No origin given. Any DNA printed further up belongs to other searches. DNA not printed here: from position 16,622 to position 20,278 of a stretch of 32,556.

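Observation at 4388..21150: Fourteen ultra-diverged modules, each closed by a conserved ~120-150-aa junction cassette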

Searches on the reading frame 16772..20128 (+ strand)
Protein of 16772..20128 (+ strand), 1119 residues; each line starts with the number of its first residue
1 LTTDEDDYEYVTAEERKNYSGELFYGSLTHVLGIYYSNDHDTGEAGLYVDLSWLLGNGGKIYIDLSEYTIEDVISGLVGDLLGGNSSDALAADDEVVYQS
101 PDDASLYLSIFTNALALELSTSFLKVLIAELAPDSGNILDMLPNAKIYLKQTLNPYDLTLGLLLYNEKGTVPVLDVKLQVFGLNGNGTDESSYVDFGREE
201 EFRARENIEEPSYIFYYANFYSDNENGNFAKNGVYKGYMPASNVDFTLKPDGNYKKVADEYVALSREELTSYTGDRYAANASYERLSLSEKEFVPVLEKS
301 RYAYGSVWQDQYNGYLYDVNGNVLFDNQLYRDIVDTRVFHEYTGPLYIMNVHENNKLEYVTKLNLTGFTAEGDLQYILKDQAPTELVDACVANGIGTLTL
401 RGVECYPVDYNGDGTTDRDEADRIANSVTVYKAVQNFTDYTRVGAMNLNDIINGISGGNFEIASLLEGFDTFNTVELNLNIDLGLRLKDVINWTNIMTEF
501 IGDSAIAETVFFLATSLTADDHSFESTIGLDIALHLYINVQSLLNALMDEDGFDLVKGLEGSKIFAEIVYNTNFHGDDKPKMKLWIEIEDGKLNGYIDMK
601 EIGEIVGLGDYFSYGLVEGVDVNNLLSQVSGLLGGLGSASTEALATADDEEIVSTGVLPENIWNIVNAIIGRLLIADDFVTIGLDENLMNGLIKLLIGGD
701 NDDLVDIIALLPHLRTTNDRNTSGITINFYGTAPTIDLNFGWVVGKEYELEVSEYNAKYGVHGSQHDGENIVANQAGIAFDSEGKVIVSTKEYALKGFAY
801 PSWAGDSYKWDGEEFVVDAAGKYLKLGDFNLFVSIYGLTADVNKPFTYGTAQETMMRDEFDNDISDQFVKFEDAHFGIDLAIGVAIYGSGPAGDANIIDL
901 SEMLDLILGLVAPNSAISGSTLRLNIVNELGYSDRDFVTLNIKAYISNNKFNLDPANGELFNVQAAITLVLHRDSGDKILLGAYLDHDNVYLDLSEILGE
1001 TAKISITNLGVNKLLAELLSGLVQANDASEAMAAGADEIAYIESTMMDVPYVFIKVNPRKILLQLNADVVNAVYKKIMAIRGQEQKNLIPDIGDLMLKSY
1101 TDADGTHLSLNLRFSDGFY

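Call 18: find_related_loci(query=window:16772-20128:+, collection=genome_contigs, flank=10000)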
Query window:16772-20128:+ (1119 aa) in genome_contigs; peptide patterns used: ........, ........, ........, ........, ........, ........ (x = any residue, [..] = any of these).
9 stretches matched a pattern, but none encodes a relative of the query by tblastn (E <= 1e-3).
